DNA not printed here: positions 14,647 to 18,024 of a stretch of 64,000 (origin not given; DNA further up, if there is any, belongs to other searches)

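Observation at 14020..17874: Two-gene module beside fliL/fliM encoding a 1025-aa low-complexity protein with a TadE/pseudopilin-type N-terminus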

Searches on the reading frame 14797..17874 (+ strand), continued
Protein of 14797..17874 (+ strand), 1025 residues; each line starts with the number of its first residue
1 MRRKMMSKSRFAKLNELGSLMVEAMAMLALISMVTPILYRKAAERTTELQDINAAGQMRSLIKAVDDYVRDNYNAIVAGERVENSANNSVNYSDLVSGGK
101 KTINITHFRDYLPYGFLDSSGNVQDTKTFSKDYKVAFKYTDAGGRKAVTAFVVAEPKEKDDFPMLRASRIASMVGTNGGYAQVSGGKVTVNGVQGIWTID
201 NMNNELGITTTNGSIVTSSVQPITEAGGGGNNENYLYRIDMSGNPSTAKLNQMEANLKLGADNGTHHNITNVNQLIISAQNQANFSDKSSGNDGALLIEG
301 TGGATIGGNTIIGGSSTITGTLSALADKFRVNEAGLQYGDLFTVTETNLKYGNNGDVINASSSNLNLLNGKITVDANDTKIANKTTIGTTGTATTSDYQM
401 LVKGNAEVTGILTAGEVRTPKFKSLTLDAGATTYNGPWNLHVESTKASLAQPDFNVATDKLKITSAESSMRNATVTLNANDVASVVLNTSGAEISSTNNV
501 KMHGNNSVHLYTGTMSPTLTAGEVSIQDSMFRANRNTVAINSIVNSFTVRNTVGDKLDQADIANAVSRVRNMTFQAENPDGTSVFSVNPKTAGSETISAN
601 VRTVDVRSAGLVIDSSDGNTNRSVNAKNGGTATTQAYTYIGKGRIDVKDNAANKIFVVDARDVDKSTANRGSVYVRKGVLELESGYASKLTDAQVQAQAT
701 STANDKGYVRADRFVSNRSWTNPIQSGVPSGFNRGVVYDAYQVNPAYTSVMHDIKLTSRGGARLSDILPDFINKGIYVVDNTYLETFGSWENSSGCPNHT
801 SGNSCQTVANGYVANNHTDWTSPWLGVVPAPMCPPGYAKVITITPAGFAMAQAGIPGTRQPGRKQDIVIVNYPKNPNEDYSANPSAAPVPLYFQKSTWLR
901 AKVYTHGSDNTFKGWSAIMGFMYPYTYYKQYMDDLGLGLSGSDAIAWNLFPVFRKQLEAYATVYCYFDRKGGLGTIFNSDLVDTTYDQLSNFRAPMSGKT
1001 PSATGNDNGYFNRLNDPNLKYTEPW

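Call 12: search_protein_families(library=pfam, proteins=[P0058, P0049, P0052, P0084, P0081, P0053, P0095, P0105], max_evalue=1)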
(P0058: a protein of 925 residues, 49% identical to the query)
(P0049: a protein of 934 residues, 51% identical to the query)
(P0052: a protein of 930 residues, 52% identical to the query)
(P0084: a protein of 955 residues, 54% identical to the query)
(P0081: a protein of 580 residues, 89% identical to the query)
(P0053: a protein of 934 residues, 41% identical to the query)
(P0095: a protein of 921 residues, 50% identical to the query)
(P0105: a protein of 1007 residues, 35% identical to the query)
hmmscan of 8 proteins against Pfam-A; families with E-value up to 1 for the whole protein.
P0058 (925 aa): 4 families
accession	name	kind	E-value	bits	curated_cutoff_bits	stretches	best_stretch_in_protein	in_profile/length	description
PF04917.17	Shufflon_N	-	3.1e-06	27.4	27.5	1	122-269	58-203/324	Bacterial shufflon protein, N-terminal constant region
PF04519.19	Bactofilin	-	1.3e-05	25.8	27.9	2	362-425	2-59/98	Polymer-forming cytoskeletal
PF25084.1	LbH_EIF2B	-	0.0079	16.6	54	1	306-393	9-93/105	EIF2B subunit epsilon LbH domain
PF08114.16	PMP1_2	-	0.17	12.1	22.3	1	12-44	9-41/43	ATPase proteolipid family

P0049 (934 aa): 4 families
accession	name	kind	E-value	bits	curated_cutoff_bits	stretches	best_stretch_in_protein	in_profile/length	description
PF04519.19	Bactofilin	-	1.4e-06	28.9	27.9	2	283-377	5-95/98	Polymer-forming cytoskeletal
PF04917.17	Shufflon_N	-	5.9e-06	26.4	27.5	1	118-296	54-234/324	Bacterial shufflon protein, N-terminal constant region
PF25084.1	LbH_EIF2B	-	0.029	14.8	54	1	307-405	10-105/105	EIF2B subunit epsilon LbH domain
PF08114.16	PMP1_2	-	0.17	12.1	22.3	1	12-44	9-41/43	ATPase proteolipid family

P0052 (930 aa): 4 families
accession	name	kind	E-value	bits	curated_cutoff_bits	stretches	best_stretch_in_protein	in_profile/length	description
PF04917.17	Shufflon_N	-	1.2e-06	28.7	27.5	1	123-269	59-203/324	Bacterial shufflon protein, N-terminal constant region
PF04519.19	Bactofilin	-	2.8e-06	27.9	27.9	2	362-424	2-58/98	Polymer-forming cytoskeletal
PF25084.1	LbH_EIF2B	-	0.051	14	54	1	306-393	9-93/105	EIF2B subunit epsilon LbH domain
PF08114.16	PMP1_2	-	0.17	12.1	22.3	1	12-44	9-41/43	ATPase proteolipid family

P0084 (955 aa): 3 families
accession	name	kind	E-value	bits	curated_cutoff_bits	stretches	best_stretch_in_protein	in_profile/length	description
PF04917.17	Shufflon_N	-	4e-11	43.4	27.5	1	160-311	83-232/324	Bacterial shufflon protein, N-terminal constant region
PF08729.15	HUN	-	0.063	13.8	26.9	1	637-668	4-35/52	HPC2 and ubinuclein domain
PF25084.1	LbH_EIF2B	-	0.74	10.3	54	0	356-447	11-99/105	EIF2B subunit epsilon LbH domain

P0081 (580 aa): 3 families
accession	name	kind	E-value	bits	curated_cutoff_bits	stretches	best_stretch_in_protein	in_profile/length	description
PF19263.5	DUF5906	-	8.7e-18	65.5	27.6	1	294-405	2-114/114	Family of unknown function (DUF5906)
PF03288.22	Pox_D5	-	0.00053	20.8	21.4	1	468-522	1-54/86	Poxvirus D5 protein-like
PF09079.17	Cdc6_C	-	0.049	14.1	25.1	1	490-520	28-58/96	CDC6, C terminal winged helix domain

P0053 (934 aa): 2 families
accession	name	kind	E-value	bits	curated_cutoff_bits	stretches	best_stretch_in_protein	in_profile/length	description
PF04917.17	Shufflon_N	-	4.4e-06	26.9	27.5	1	122-269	58-203/324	Bacterial shufflon protein, N-terminal constant region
PF08114.16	PMP1_2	-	0.18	12.1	22.3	1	12-44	9-41/43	ATPase proteolipid family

P0095 (921 aa): 1 family
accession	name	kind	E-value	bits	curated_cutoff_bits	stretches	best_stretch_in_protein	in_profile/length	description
PF04519.19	Bactofilin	-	1.7e-06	28.6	27.9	2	352-438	3-85/98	Polymer-forming cytoskeletal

P0105 (1007 aa): 2 families
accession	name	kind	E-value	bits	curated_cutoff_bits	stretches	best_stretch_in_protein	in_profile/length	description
PF04917.17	Shufflon_N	-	3.6e-12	46.9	27.5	1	116-376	54-277/324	Bacterial shufflon protein, N-terminal constant region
PF04519.19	Bactofilin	-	0.1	13.3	27.9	1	364-411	5-50/98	Polymer-forming cytoskeletal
